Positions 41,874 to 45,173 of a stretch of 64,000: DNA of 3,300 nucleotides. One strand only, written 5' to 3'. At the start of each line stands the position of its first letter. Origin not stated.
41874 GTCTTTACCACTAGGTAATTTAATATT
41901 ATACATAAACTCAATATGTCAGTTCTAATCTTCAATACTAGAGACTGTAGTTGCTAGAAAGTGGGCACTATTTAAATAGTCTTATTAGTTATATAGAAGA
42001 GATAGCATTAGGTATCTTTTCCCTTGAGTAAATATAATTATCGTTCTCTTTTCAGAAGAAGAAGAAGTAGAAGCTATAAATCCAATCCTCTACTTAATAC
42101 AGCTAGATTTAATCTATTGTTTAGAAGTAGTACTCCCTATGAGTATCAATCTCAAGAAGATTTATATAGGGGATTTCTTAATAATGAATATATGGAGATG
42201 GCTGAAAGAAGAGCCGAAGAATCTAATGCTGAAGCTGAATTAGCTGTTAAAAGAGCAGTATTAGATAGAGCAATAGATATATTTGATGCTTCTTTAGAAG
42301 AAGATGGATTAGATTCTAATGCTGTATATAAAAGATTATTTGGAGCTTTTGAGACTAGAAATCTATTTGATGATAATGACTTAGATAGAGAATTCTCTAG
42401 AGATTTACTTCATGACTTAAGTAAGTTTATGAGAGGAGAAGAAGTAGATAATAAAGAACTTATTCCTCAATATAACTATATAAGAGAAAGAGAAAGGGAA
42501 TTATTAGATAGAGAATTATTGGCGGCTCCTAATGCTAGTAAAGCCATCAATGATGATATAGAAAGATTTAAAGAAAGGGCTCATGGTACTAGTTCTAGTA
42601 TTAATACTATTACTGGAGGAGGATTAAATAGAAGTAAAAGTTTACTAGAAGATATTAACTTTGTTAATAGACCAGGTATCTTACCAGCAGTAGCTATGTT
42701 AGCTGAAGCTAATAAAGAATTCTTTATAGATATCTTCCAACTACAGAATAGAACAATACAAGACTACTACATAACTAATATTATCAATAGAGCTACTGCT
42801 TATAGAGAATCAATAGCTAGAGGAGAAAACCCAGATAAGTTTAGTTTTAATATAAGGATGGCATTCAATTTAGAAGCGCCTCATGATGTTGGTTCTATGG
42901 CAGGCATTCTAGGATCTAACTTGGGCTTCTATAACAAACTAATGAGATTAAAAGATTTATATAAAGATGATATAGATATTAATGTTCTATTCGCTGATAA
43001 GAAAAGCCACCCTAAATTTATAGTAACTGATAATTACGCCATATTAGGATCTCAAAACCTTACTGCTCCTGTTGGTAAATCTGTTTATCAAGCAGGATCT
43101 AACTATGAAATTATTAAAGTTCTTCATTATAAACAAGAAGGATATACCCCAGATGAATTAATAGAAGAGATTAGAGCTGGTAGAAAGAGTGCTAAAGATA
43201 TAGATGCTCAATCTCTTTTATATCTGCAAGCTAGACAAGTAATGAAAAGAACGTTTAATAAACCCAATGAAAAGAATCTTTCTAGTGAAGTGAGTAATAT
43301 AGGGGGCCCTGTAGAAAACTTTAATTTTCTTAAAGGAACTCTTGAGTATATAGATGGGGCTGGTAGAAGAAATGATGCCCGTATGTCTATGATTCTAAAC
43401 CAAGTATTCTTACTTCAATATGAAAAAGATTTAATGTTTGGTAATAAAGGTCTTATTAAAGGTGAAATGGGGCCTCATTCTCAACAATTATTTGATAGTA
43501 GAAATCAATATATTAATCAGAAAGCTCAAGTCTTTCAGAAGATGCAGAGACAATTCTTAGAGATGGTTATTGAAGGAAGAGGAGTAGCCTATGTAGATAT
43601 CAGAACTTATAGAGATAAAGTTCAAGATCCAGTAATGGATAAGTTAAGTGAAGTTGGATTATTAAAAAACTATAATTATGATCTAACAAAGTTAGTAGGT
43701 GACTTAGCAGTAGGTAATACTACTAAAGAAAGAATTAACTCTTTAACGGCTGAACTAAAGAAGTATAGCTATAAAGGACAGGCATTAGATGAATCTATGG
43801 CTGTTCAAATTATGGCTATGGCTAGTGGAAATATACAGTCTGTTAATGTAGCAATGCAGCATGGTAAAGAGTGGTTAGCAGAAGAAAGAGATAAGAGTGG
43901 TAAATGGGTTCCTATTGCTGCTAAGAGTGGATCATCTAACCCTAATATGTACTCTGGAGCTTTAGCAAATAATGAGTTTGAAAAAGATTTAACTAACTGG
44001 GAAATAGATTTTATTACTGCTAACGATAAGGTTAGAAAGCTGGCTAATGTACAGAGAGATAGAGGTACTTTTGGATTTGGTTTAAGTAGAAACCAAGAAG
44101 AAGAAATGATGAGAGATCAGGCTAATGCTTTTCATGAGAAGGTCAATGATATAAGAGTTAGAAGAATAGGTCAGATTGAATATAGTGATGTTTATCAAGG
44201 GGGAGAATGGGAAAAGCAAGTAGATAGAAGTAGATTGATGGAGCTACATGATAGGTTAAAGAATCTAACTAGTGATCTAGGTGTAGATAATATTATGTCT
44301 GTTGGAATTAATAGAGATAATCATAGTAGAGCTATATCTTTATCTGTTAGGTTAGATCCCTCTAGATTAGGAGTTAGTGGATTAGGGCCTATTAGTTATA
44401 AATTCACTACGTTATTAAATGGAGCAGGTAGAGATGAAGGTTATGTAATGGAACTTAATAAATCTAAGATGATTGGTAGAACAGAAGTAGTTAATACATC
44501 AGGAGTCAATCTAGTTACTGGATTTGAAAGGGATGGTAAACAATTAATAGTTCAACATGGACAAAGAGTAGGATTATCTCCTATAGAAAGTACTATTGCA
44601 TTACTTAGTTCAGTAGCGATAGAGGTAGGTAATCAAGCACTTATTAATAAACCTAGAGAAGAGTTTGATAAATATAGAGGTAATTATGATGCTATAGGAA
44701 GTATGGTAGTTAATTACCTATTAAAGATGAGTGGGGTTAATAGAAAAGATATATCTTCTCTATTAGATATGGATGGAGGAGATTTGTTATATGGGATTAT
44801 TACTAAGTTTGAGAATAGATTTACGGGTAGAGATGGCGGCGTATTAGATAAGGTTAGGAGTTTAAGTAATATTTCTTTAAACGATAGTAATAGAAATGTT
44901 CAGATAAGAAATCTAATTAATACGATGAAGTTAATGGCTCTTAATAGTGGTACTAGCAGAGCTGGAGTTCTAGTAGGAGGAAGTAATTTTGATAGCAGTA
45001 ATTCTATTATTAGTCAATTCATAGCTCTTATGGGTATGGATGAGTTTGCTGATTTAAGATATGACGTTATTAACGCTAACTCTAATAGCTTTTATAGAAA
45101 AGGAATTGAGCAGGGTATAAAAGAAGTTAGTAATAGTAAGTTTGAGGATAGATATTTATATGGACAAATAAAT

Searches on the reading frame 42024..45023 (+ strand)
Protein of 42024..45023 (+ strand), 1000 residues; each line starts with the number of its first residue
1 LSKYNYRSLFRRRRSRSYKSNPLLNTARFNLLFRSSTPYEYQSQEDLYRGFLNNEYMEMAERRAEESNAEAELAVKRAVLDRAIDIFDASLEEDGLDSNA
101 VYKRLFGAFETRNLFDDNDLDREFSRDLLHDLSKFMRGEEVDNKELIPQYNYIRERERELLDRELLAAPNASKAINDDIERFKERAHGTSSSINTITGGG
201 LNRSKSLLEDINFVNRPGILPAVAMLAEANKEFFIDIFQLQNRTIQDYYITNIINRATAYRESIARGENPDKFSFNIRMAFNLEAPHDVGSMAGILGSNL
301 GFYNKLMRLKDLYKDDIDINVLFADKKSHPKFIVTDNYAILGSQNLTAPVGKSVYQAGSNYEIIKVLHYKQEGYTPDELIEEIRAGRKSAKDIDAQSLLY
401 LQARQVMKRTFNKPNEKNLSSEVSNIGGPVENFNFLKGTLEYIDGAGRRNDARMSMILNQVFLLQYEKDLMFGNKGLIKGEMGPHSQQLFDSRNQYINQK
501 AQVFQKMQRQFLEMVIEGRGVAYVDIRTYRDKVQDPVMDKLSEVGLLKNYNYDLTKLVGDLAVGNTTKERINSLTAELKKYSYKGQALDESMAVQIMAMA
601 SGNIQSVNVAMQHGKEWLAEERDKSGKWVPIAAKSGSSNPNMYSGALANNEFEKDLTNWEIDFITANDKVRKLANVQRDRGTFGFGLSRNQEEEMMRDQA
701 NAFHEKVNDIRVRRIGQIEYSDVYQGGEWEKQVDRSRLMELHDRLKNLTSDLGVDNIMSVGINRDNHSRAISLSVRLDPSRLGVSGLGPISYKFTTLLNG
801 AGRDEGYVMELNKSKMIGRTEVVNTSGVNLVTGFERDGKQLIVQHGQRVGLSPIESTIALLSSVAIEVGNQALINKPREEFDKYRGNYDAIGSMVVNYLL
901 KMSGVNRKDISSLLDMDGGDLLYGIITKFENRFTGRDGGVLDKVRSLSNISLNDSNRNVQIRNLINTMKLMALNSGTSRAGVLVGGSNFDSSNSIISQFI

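Call 10: search_dna_similar(query=window:42024-45023:+, collection=phages, mode=protein, max_rows=15)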
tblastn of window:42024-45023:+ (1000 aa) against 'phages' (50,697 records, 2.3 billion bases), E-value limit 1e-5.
Records with a match: 9; places in all: 9; records where one place covers at least 80% of the query: 0.
Best place of each record, by identity: <60% 9.
By first word of the organism name: Microcystis 8; Cyanophage 1.
By host as written in the record: Microcystis aeruginosa FACHB524 4; - 2; Microcystis aeruginosa 2; Cyanobacteria 1.
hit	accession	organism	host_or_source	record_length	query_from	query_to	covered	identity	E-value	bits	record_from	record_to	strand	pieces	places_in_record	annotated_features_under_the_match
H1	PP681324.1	Microcystis phage MaMV-DL02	Microcystis aeruginosa FACHB524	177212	202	966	77%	28.6%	3e-64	244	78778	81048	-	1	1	hypothetical protein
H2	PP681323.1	Microcystis phage MaMV-DL01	Microcystis aeruginosa FACHB524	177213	202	966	77%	28.6%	3e-64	244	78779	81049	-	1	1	hypothetical protein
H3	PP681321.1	Microcystis phage MaMV-CH01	Microcystis aeruginosa FACHB524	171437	202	966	77%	28.5%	9e-64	243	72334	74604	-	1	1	hypothetical protein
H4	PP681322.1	Microcystis phage MaMV-CH02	Microcystis aeruginosa FACHB524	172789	202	966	77%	28.5%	9e-64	243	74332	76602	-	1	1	hypothetical protein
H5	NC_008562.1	Microcystis phage LMM01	-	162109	202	966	77%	28.5%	2e-63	242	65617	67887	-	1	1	hypothetical protein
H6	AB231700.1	Microcystis phage LMM01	-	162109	202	966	77%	28.5%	2e-63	242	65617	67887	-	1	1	hypothetical protein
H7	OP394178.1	Cyanophage MaMV-DH01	Cyanobacteria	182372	202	966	77%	28.5%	3e-63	241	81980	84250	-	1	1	hypothetical protein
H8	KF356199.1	Microcystis phage MaMV-DC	Microcystis aeruginosa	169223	202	966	77%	28.2%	1e-62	239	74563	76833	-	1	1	hypothetical protein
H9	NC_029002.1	Microcystis phage MaMV-DC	Microcystis aeruginosa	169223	202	966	77%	28.2%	1e-62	239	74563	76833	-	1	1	hypothetical protein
